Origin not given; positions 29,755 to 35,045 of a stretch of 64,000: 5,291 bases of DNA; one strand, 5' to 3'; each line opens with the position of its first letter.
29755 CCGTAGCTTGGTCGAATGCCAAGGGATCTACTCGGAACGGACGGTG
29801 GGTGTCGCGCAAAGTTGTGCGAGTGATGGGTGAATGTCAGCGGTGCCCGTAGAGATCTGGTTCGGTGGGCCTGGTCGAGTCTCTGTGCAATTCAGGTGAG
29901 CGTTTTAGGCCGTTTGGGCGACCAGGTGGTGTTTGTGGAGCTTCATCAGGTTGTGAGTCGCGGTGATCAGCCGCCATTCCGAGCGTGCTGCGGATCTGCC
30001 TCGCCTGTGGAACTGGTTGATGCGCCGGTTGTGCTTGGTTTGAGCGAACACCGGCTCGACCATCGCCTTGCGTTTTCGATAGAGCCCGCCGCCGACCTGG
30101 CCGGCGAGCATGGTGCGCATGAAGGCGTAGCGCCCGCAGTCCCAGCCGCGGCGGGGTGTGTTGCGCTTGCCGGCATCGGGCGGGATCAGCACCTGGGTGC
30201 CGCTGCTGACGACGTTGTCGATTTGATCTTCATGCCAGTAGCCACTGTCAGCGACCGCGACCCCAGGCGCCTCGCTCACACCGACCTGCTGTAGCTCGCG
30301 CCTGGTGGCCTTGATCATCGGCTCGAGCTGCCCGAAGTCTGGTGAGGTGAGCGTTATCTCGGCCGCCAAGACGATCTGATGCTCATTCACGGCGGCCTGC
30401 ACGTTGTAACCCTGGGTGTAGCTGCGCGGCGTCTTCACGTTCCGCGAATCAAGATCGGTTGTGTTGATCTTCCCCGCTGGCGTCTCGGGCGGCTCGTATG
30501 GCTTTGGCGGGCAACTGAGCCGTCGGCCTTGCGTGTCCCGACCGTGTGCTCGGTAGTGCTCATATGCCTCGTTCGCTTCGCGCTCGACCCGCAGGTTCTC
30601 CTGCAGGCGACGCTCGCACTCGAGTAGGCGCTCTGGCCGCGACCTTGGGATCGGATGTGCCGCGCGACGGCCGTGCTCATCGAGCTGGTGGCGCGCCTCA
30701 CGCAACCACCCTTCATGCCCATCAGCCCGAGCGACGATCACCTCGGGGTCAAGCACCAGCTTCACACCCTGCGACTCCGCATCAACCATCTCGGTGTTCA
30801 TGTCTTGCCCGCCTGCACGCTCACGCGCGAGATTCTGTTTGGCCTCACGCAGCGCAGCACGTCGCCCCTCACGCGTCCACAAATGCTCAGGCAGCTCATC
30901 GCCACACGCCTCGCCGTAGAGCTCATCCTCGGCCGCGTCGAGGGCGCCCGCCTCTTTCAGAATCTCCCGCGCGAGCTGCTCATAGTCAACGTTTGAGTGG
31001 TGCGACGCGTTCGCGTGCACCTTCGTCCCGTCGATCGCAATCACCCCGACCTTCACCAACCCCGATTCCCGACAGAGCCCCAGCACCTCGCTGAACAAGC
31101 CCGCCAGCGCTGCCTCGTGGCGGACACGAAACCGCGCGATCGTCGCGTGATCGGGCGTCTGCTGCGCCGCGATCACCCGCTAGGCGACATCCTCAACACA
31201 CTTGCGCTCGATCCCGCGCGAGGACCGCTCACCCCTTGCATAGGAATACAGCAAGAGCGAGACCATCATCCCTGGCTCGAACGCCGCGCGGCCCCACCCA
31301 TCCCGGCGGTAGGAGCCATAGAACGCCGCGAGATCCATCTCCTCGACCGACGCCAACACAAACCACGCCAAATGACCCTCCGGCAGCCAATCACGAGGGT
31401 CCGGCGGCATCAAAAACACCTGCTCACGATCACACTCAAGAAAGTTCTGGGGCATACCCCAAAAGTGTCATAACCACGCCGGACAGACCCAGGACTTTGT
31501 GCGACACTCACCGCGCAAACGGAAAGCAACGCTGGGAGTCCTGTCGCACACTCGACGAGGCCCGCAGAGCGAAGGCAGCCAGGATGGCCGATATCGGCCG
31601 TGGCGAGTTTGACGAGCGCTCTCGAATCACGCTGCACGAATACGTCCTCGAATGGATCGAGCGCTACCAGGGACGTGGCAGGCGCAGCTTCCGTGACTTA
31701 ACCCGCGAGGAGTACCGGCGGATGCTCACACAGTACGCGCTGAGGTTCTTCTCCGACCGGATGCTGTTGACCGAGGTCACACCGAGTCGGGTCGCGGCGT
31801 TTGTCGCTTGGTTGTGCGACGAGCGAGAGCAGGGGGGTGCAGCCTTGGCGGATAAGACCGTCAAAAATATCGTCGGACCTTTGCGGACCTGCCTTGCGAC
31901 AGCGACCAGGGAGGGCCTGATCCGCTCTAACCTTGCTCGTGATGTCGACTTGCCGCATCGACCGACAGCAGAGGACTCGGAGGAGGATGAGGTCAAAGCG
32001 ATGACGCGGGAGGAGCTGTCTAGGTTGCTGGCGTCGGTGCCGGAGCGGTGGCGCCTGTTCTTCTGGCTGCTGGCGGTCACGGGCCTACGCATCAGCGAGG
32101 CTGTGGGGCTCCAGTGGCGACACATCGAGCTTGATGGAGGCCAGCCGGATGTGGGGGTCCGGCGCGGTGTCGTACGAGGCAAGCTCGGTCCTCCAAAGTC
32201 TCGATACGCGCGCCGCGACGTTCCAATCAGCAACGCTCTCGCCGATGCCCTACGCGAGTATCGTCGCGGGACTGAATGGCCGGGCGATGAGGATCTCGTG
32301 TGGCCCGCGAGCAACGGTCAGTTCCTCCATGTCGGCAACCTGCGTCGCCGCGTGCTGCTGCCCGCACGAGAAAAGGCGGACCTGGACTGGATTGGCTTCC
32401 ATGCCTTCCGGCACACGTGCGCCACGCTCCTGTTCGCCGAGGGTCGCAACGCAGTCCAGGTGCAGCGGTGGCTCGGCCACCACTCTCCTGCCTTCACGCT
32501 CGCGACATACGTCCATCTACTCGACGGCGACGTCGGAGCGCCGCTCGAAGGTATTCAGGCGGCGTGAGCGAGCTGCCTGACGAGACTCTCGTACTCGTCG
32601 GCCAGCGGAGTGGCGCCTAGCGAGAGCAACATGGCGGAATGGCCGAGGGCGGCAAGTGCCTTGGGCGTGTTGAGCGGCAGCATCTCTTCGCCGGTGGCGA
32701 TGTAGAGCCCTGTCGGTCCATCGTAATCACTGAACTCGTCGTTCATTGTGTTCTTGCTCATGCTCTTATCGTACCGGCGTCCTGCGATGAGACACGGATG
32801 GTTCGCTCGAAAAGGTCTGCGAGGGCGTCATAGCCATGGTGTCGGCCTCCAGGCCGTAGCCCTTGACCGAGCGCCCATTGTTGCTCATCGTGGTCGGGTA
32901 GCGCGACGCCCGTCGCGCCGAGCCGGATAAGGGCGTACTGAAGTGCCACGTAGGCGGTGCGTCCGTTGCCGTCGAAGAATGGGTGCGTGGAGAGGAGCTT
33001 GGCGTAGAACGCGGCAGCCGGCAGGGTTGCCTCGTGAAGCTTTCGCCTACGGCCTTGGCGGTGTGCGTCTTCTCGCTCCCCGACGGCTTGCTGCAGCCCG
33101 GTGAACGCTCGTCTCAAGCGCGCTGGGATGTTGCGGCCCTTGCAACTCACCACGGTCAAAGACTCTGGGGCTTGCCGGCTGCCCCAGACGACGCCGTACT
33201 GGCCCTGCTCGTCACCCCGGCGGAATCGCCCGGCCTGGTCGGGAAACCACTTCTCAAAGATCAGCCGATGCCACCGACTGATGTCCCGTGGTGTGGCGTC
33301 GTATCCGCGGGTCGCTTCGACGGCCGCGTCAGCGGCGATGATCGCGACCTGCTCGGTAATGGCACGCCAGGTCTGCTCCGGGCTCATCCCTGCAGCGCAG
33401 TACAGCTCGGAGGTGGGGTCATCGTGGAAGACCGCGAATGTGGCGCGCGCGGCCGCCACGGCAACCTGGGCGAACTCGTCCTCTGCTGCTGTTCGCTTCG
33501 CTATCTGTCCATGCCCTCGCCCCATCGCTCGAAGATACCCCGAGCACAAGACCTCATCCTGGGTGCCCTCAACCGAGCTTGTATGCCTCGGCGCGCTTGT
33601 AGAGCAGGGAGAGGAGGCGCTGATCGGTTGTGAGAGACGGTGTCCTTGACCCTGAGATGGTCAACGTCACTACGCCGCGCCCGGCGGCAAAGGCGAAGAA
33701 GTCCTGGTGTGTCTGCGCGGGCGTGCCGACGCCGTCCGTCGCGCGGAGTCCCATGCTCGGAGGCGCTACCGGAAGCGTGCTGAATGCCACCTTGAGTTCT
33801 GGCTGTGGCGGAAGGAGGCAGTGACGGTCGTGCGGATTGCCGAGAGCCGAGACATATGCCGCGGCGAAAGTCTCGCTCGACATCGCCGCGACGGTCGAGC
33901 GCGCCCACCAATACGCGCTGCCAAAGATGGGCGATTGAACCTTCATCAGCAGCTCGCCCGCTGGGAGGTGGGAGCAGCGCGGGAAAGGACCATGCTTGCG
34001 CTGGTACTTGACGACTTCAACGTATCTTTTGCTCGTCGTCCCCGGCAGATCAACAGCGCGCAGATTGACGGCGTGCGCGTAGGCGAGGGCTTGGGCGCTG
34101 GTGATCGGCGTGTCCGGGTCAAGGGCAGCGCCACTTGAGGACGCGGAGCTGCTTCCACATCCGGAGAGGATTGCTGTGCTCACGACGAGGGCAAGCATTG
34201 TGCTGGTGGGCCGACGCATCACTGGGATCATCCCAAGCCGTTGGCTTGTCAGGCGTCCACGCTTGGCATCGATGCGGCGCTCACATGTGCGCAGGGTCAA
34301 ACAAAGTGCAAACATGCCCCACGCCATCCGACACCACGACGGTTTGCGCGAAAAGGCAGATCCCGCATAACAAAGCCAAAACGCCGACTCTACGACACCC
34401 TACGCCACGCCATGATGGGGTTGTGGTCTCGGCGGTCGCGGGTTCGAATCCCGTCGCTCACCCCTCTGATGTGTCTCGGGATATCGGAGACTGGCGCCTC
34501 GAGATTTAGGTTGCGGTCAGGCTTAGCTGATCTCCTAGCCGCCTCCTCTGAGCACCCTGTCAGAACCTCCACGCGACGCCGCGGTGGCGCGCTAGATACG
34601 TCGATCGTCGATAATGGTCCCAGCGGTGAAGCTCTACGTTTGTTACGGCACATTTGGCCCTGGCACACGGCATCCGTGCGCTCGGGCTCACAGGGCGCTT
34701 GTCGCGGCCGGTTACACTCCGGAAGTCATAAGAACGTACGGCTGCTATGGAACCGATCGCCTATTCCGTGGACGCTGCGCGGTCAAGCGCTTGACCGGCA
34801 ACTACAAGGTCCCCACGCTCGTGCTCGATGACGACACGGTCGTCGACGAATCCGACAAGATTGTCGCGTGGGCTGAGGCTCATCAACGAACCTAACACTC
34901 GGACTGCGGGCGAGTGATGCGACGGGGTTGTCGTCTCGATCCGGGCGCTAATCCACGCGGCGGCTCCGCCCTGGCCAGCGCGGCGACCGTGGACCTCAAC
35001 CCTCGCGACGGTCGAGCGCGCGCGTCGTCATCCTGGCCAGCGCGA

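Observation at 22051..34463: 12.4-kb decayed integrative island in tRNA-His bounded by a perfect 46-bp direct repeat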

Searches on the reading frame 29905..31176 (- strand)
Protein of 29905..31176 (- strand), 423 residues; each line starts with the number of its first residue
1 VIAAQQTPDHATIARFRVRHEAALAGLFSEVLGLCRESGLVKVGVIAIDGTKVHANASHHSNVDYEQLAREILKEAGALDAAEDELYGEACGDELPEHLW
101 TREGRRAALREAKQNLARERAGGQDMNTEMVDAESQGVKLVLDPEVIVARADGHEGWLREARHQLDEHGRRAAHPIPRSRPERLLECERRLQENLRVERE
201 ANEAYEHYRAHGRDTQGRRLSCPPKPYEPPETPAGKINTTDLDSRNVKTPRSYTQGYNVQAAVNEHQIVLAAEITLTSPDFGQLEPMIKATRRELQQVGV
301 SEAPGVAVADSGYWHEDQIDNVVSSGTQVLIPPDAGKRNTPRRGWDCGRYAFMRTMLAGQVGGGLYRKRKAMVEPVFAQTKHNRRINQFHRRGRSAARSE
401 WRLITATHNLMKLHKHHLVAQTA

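Call 7: search_protein_families(library=pfam, proteins=[window:29905-31176:-], max_evalue=0.01)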
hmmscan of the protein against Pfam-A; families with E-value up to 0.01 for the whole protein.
window:29905-31176:- (423 aa): 2 families
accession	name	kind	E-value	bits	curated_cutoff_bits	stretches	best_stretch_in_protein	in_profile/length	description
PF01609.27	DDE_Tnp_1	-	1.2e-10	42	23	1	237-410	4-200/200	Transposase DDE domain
PF13751.12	DDE_Tnp_1_6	-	3.1e-08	34.4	25.1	1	363-414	74-125/125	Transposase DDE domain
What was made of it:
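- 29798..31511 (-): IS1182/IS4-like element, 1714 bp, with 18-nt IRs and no TSD. The transposase (31455 to 29905) is interrupted by TAG at 31182-31180. Pfam DDE_Tnp_1, DDE_Tnp_1_6 (call 7).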

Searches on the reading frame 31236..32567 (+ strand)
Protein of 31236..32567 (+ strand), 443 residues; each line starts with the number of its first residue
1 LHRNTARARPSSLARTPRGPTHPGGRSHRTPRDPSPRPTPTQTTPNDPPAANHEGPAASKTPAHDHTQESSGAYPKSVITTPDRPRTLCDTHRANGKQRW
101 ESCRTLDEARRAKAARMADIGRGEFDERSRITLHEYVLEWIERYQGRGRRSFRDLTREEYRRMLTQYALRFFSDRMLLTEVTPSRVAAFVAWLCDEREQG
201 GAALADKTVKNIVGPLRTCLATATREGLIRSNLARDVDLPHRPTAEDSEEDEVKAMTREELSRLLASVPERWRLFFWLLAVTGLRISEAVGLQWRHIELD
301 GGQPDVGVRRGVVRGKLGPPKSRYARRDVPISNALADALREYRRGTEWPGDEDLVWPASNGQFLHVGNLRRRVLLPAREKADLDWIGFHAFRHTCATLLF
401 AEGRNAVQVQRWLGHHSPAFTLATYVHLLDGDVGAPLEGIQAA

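Call 7: search_protein_families(library=pfam, proteins=[window:31236-32567:+], max_evalue=0.01)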
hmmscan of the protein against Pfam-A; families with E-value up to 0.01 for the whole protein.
window:31236-32567:+ (443 aa): 2 families
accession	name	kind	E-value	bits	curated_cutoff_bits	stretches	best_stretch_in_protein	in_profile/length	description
PF00589.27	Phage_integrase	-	8.1e-20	71.7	27.1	1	255-429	2-169/172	Phage integrase family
PF13102.12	Phage_int_SAM_5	-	1.5e-06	28.9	22.3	1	133-233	2-92/98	Phage integrase SAM-like domain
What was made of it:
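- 31512..32567 (+): Tyrosine integrase of the 'E1' element, lacking its first 25 codons and its promoter. The catalytic R, K, HxxR, H and Y residues are present. Pfam Phage_integrase 8e-20, Phage_int_SAM_5 (call 7).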

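Call 9: find_encoding_contigs(protein=window:31236-32567:+, flank=10000, max_places=6)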
Protein window:31236-32567:+ (443 aa): no gene with exactly this product is on record in the collection.

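Call 31: search_protein_families(library=ncbifam, proteins=[window:31458-32567:+], max_evalue=0.05)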
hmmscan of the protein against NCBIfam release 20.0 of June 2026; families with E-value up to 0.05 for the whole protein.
window:31458-32567:+ (369 aa): 8 families
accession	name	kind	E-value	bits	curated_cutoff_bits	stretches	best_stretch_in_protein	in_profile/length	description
TIGR02224.1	recomb_XerC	equivalog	1.9e-20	73.4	335.15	1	76-354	11-277/295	tyrosine recombinase XerC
NF040815.2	recomb_XerA_Arch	equivalog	1.3e-18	67.5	220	1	82-354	16-254/263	site-specific tyrosine recombinase/integron integrase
TIGR02225.1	recomb_XerD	equivalog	1.4e-17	63.9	329.6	1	76-347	11-268/290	site-specific tyrosine recombinase XerD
NF001399.0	PRK00283.1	subfamily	1.1e-14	54.4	279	1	81-347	25-277/300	tyrosine recombinase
TIGR02249.1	integrase_gron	subfamily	4.3e-12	46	265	2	180-235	100-153/315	integron integrase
NF002331.0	PRK01287.1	subfamily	1.9e-10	40.2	371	1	54-343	21-302/365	site-specific tyrosine recombinase XerC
NF011946.0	PRK15417.1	equivalog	5e-08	32.5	435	1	182-237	117-170/337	integron integrase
NF003462.0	PRK05084.1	equivalog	5.5e-07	28.6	267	1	314-359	305-349/360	tyrosine recombinase XerS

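Call 32: search_protein_families(library=padloc, proteins=[window:31458-32567:+], max_evalue=0.01)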
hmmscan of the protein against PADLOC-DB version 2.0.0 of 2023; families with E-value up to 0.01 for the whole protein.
window:31458-32567:+ (369 aa): 0 families

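Call 34: search_solved_structures(query=window:31458-32567:+, max_evalue=0.001, show_alignments=1)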
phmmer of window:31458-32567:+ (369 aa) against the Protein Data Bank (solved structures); distinct sequences matched with E-value up to 0.001: 7.
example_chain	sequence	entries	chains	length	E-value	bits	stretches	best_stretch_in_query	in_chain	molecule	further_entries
2a3v_A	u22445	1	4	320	5.3e-06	28.6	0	295-360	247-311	site-specific recombinase IntI4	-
6en0_A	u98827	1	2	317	2.8e-05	26.2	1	110-364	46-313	Int protein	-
6emy_A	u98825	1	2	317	2.8e-05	26.2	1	110-364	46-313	Int protein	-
6emz_A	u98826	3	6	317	7.4e-05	24.9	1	110-364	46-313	Int protein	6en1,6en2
5hxy_A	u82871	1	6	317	0.00016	23.8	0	168-357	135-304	Tyrosine recombinase XerA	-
1a0p_A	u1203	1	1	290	0.00039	22.5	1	157-354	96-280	SITE-SPECIFIC RECOMBINASE XERD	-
5jjv_A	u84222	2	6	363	0.00081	21.4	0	182-353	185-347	Tyrosine recombinase XerH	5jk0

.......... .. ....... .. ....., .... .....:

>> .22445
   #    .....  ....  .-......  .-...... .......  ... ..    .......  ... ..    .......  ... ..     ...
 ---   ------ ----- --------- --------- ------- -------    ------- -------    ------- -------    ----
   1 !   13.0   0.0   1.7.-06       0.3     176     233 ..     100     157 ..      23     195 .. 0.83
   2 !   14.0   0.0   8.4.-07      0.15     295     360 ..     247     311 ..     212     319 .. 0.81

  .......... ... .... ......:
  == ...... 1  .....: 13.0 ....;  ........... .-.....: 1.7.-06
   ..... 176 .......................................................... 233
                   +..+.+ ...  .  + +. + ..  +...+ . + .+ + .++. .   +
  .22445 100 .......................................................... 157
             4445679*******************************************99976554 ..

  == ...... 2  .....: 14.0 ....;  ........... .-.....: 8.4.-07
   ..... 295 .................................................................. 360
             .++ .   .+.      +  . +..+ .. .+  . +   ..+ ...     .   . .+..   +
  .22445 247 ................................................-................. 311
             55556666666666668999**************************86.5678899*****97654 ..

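Call 35: find_related_loci(query=window:31458-32567:+, collection=metagenome_contigs, flank=8000)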
Query window:31458-32567:+ (369 aa) in metagenome_contigs; peptide patterns used: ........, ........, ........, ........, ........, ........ (x = any residue, [..] = any of these).
116 stretches matched a pattern; 40 encode a relative of the query (tblastn E <= 1e-3); 40 distinct loci.
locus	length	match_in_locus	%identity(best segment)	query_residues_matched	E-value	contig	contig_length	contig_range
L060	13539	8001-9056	88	17-369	0e+0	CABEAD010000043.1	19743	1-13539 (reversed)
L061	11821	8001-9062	66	18-363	8e-155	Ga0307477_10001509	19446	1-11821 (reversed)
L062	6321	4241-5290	68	17-367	2e-153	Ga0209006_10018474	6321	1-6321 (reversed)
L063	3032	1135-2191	87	17-369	2e-177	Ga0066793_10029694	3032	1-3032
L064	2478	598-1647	55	17-364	8e-128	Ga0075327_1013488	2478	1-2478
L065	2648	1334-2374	55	17-363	5e-126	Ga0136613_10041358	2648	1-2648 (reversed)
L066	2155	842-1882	54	17-363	4e-127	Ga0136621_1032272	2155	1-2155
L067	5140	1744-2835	54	17-364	7e-114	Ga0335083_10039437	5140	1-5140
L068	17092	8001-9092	53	17-364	2e-110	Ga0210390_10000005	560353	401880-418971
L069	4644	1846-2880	54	17-364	1e-109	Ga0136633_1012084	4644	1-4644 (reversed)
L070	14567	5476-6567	54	18-365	9e-107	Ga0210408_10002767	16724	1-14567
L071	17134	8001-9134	50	19-364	1e-106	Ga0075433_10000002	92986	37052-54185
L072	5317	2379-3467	55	18-364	3e-106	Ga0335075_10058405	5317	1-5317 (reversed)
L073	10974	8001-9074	51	17-367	1e-102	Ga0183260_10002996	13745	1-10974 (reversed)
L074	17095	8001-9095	52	17-365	2e-101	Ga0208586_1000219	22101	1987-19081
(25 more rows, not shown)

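Call 50: find_related_loci(query=window:31458-32567:+, collection=viral_contigs, flank=6000)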
Query window:31458-32567:+ (369 aa) in viral_contigs; peptide patterns used: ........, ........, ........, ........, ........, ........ (x = any residue, [..] = any of these).
3 stretches matched a pattern, but none encodes a relative of the query by tblastn (E <= 1e-3).
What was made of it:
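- On Prophage or phage satellite: The IMG/VR scan with int found no relative (call 50).
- Tried and rejected: The viral scan was negative (call 50).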

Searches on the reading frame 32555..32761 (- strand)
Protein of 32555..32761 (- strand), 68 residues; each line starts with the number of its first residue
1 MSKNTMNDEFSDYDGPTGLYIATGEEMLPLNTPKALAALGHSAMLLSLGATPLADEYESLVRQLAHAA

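Call 31: search_protein_families(library=ncbifam, proteins=[window:32555-32761:-], max_evalue=0.05)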
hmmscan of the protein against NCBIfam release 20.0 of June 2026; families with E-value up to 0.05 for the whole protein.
window:32555-32761:- (68 aa): 0 families

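Call 32: search_protein_families(library=padloc, proteins=[window:32555-32761:-], max_evalue=0.01)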
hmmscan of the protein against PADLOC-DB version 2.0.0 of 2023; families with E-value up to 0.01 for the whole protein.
window:32555-32761:- (68 aa): 0 families
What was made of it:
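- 32555..32761 (-): 68-codon ORF overlapping the end of the Fic gene; function unknown. No family hits (calls 31, 32).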

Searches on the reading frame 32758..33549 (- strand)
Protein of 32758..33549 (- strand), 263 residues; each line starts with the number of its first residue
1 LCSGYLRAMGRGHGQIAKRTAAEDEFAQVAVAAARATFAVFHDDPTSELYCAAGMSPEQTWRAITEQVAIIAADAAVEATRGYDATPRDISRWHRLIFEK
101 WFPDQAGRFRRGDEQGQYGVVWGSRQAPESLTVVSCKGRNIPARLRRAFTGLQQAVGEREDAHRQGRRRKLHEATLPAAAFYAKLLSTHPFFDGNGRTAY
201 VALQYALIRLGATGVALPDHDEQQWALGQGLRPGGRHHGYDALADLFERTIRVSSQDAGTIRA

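Call 7: search_protein_families(library=pfam, proteins=[window:32758-33549:-], max_evalue=0.01)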
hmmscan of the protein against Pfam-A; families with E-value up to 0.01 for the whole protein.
window:32758-33549:- (263 aa): 1 family
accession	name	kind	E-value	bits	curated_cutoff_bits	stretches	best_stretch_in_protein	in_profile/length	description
PF02661.23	Fic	-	3.3e-10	41.1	24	1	86-207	3-93/93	Fic/DOC family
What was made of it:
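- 32758..33549 (-): Fic/DOC-domain protein with the motif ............. Pfam Fic 3e-10 (call 7).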

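Call 31: search_protein_families(library=ncbifam, proteins=[window:32758-33549:-], max_evalue=0.05)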
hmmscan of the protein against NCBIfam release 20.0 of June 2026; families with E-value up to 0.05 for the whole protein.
window:32758-33549:- (263 aa): 3 families
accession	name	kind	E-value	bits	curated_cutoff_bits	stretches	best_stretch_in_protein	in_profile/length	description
NF041381.1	XopAC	subfamily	3.5e-06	26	450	1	162-225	368-429/451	XopAC/AvrAC family type III secretion system effector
TIGR01550.1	DOC_P1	subfamily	1.2e-05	25.5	38.65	1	178-222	55-96/122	type II toxin-antitoxin system death-on-curing family toxin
TIGR02613.1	mob_myst_B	hypoth_equivalog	0.0018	18.2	124.4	0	178-212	112-146/186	mobile mystery protein B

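Call 32: search_protein_families(library=padloc, proteins=[window:32758-33549:-], max_evalue=0.01)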
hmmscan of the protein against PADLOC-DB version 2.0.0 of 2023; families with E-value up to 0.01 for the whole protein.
window:32758-33549:- (263 aa): 5 families
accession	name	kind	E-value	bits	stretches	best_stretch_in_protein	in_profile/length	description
PDLC04838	PDC-S04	-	7.8e-07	27.1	1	81-251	59-202/209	-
PDLC04839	PDC-S04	-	1.8e-05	22.5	1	178-212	130-164/205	-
PDLC03963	SoFic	-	0.0001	19.8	1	72-209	100-214/361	-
PDLC04840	PDC-S04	-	0.0023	15.7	1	188-211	155-178/227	-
PDLC04836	PDC-S04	-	0.0053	14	1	179-212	159-192/244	-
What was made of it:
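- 32758..33549 (-): Weak PADLOC PDC-S04/SoFic and NCBIfam DOC_P1 hits (calls 31, 32).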

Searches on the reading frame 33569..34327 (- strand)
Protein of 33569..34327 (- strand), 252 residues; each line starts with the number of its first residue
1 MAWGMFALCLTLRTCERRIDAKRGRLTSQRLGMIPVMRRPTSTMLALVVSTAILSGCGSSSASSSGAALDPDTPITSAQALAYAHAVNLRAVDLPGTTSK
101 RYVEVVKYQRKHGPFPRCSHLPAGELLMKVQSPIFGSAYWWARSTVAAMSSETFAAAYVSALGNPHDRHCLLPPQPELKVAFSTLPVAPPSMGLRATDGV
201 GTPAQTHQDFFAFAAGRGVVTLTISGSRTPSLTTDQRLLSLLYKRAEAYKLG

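Call 8: search_protein_families(library=pfam, proteins=[window:33569-34327:-], max_evalue=0.01)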
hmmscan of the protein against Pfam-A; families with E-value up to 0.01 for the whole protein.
window:33569-34327:- (252 aa): 0 families

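Call 31: search_protein_families(library=ncbifam, proteins=[window:33569-34327:-], max_evalue=0.05)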
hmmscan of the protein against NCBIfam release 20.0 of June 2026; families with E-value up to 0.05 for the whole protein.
window:33569-34327:- (252 aa): 1 family
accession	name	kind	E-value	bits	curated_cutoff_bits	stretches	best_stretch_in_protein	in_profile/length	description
NF047847.2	SS_mature_LptM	equivalog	0.043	13.9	27.7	0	37-58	1-21/31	LPS translocon maturation chaperone LptM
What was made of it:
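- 33569..34219 (-): Predicted lipoprotein, with its likely start at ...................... No family hit (calls 8, 31).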

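Call 32: search_protein_families(library=padloc, proteins=[window:33569-34327:-], max_evalue=0.01)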
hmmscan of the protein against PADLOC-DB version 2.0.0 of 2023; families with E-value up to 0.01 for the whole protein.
window:33569-34327:- (252 aa): 0 families

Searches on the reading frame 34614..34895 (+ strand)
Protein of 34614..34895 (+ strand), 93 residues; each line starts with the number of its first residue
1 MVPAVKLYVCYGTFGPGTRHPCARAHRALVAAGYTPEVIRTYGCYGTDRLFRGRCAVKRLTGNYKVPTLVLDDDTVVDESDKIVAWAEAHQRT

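Call 26: search_protein_families(library=pfam, proteins=[window:34614-34895:+], max_evalue=0.1)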
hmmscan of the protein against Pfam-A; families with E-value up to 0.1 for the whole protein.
window:34614-34895:+ (93 aa): 4 families
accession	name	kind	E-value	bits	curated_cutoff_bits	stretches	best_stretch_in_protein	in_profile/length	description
PF13409.12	GST_N_2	-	3e-07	31.4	25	1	54-89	34-69/70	Glutathione S-transferase, N-terminal domain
PF13417.12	GST_N_3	-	3.5e-05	24.5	22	1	53-90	34-70/75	Glutathione S-transferase, N-terminal domain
PF03314.20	DUF273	-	0.02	14.9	30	1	41-86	19-64/219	Protein of unknown function, DUF273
PF24318.1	DUF7490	-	0.072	13.2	27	1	54-84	73-102/106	Domain of unknown function (DUF7490)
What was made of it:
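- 34464..34995 (+): Right flank, outside the reported coordinates. Its first ~20 nt loosely resemble the native tRNA-His flank. It then carries a 93-aa GST_N/glutaredoxin-like ORF (34614-34895) that is absent from empty sites. Pfam GST_N_2 3e-07 (call 26).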

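Call 31: search_protein_families(library=ncbifam, proteins=[window:34614-34895:+], max_evalue=0.05)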
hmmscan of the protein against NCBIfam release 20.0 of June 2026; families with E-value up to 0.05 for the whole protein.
window:34614-34895:+ (93 aa): 0 families

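Call 32: search_protein_families(library=padloc, proteins=[window:34614-34895:+], max_evalue=0.01)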
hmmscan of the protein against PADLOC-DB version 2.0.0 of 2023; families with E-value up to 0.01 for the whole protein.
window:34614-34895:+ (93 aa): 0 families
